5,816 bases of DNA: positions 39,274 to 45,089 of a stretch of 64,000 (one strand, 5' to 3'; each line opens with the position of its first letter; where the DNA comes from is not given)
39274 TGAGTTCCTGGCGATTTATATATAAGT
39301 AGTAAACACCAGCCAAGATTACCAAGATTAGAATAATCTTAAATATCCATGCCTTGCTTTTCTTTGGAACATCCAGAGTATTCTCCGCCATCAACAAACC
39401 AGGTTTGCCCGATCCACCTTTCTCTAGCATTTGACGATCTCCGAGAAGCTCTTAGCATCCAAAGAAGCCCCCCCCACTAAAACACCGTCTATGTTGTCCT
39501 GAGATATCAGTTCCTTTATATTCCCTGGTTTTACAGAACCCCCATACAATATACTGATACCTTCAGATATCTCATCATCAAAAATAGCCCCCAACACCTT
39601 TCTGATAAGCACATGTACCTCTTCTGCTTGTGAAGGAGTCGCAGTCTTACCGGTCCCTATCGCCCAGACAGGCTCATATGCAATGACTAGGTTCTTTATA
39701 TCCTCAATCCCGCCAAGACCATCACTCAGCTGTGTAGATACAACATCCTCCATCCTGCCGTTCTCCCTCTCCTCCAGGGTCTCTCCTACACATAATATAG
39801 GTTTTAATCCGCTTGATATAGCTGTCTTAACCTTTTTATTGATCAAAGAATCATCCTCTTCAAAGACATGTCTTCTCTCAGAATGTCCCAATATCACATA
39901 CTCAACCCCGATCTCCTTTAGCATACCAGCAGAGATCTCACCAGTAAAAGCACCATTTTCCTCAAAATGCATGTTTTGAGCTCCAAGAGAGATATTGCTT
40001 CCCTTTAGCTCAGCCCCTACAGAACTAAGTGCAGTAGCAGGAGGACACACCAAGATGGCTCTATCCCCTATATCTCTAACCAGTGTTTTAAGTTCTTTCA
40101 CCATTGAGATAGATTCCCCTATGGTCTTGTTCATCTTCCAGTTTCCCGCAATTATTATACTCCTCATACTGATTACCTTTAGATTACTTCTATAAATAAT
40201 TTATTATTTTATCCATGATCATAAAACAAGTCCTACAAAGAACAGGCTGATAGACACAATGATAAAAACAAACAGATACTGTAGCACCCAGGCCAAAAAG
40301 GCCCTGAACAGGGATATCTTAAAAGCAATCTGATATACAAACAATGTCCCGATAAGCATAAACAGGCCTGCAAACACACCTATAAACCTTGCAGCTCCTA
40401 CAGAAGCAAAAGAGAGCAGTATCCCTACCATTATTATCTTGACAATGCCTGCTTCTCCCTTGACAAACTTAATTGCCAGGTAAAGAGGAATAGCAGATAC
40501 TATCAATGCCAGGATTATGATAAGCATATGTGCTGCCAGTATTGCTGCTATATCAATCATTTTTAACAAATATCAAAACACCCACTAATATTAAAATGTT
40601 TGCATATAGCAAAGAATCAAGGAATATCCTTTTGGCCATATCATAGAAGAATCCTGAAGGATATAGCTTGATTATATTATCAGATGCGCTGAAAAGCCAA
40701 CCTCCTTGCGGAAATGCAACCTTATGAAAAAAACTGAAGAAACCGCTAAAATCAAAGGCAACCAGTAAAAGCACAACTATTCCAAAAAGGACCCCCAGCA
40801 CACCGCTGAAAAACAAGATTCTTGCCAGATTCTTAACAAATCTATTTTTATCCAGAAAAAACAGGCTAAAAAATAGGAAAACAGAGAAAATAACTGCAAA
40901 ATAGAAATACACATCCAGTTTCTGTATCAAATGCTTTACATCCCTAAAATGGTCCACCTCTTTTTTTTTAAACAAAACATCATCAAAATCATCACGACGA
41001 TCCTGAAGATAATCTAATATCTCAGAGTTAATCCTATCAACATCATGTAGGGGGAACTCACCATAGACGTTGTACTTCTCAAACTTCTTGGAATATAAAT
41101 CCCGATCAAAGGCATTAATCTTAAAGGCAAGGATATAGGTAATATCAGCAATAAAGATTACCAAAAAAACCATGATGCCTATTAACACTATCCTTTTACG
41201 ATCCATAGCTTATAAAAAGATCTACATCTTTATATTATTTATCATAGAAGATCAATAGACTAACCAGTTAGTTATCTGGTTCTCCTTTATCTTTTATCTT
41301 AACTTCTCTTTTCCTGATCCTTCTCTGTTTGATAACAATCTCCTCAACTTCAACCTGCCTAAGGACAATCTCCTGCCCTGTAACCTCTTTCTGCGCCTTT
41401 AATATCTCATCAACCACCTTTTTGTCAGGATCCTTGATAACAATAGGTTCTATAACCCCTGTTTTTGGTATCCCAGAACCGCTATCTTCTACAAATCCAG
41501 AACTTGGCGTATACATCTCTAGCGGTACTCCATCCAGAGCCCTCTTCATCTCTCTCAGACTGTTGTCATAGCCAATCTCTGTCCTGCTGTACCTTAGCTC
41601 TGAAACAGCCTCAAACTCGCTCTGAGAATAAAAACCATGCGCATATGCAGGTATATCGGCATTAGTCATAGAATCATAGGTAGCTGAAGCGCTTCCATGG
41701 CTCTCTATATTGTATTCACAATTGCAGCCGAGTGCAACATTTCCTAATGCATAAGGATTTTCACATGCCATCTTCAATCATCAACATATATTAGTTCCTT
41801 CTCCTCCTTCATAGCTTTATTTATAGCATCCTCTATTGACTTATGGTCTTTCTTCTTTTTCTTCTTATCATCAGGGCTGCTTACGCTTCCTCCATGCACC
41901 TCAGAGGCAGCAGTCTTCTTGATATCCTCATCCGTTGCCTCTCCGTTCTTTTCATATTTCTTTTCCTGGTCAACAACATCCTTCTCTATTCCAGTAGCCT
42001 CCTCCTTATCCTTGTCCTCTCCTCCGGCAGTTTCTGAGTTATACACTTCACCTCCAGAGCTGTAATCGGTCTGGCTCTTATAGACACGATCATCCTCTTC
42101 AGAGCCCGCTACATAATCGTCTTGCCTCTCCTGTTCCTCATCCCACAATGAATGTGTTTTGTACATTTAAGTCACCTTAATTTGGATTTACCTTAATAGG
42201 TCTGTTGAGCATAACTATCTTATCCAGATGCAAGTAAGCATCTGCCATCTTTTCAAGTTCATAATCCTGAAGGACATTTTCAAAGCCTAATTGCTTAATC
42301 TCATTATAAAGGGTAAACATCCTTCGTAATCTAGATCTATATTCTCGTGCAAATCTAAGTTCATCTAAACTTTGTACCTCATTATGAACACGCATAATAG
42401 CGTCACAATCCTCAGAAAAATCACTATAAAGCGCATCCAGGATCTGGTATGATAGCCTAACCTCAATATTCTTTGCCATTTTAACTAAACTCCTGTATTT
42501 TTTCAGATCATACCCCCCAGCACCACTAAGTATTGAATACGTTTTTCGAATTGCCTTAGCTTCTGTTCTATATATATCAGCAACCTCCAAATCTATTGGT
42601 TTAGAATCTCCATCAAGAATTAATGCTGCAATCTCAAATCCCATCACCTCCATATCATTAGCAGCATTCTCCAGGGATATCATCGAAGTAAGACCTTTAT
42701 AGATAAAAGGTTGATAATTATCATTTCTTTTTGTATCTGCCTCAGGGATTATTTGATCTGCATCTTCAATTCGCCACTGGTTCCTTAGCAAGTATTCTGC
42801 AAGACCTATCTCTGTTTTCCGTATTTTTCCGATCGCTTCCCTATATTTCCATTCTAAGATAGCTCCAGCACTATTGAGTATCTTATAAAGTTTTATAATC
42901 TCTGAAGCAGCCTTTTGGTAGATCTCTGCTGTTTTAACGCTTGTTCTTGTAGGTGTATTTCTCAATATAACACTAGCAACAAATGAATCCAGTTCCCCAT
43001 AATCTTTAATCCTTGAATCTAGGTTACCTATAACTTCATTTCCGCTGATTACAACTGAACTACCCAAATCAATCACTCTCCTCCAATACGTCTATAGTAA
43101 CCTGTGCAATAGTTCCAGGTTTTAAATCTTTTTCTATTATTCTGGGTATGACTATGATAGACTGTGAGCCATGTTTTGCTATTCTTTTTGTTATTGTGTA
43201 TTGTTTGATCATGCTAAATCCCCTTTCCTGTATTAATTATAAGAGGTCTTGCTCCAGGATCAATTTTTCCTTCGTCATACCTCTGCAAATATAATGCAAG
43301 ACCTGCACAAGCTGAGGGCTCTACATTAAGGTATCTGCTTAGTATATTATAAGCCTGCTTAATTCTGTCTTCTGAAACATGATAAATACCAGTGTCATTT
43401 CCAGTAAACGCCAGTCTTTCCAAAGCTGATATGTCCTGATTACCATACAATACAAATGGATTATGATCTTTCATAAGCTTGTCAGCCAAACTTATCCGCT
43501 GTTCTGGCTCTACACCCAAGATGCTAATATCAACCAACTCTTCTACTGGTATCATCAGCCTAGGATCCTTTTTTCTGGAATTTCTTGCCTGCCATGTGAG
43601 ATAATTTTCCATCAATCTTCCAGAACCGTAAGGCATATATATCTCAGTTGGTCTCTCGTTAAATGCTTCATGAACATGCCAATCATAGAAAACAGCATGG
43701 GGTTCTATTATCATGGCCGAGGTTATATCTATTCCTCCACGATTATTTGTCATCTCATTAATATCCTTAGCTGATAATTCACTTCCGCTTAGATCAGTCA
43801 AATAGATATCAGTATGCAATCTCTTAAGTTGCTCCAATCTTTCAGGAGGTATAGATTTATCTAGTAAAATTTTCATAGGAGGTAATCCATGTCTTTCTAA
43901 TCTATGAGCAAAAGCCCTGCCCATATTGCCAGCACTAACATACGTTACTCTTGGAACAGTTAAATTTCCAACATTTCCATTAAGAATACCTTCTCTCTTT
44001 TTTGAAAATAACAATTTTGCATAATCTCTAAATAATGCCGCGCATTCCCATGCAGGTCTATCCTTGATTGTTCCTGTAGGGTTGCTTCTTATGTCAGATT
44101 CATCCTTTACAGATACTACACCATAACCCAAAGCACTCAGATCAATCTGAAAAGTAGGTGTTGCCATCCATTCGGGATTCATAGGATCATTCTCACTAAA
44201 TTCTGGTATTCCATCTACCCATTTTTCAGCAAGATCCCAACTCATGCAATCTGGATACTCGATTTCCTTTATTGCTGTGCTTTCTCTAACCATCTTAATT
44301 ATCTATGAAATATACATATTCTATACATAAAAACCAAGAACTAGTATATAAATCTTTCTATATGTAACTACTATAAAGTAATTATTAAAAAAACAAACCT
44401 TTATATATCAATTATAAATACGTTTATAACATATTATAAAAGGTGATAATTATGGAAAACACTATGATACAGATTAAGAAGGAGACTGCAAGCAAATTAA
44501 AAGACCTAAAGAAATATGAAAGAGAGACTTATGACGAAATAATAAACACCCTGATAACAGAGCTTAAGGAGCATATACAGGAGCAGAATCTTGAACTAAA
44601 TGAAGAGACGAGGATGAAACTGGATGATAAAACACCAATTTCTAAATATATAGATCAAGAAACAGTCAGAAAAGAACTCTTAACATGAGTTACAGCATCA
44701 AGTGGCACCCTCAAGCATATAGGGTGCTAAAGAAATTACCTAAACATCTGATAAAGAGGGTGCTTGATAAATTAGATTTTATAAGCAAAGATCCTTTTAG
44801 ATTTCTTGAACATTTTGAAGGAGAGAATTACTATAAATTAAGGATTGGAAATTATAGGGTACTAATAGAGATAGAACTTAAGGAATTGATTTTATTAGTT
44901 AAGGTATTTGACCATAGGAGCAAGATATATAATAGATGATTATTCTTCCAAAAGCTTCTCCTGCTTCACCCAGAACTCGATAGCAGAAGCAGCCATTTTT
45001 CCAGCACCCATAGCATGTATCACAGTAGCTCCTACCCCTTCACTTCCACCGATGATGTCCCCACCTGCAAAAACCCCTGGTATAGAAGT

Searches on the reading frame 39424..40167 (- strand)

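Call 68: search_protein_families(library=pfam, proteins=[window:39424-40167:-], max_evalue=0.00001)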
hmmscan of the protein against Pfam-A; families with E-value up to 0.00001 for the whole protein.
window:39424-40167:- (247 aa): 1 family
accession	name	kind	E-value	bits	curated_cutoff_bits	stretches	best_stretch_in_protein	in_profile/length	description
PF00121.24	TIM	-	2.2e-99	332.4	20.1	1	5-246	2-243/245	Triosephosphate isomerase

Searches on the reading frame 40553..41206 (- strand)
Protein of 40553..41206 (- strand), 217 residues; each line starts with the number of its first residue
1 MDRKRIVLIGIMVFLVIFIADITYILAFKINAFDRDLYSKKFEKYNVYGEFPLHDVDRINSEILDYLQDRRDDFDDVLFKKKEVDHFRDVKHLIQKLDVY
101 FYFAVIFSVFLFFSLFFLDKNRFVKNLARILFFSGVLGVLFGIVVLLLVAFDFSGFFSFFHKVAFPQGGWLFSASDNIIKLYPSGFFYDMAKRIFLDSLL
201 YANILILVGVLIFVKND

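Call 68: search_protein_families(library=pfam, proteins=[window:40553-41206:-], max_evalue=0.00001)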
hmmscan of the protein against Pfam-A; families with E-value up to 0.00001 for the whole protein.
window:40553-41206:- (217 aa): 1 family
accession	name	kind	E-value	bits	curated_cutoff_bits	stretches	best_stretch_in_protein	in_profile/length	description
PF07314.17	Lit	-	5.7e-24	85.5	24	1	15-187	3-176/176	Lipoprotein intramolecular transacylase Lit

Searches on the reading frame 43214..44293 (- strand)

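Call 16: search_protein_families(library=pfam, proteins=[window:43214-44293:-])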
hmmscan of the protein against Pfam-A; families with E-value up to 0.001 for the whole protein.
window:43214-44293:- (359 aa): 1 family
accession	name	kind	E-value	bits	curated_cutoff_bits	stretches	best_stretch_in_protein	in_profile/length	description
PF00291.31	PALP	-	2e-17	63.9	35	1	45-356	8-295/295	Pyridoxal-phosphate dependent enzyme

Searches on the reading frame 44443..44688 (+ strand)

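Call 16: search_protein_families(library=pfam, proteins=[window:44443-44688:+])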
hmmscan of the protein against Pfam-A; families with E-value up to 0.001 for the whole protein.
window:44443-44688:+ (81 aa): 1 family
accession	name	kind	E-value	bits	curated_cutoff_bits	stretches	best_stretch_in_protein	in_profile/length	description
PF24434.1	DUF7557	-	1.4e-07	31.2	25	1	8-39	3-33/45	Family of unknown function (DUF7557)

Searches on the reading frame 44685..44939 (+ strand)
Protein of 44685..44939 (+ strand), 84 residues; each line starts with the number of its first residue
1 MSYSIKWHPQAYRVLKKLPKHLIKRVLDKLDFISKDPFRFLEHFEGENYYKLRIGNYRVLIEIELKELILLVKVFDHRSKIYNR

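Call 16: search_protein_families(library=pfam, proteins=[window:44685-44939:+])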
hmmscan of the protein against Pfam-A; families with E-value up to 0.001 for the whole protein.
window:44685-44939:+ (84 aa): 1 family
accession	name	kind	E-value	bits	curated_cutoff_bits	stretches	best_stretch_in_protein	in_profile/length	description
PF05016.21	ParE_toxin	-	2e-09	38.3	23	1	5-79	1-87/89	ParE toxin of type II toxin-antitoxin system, parDE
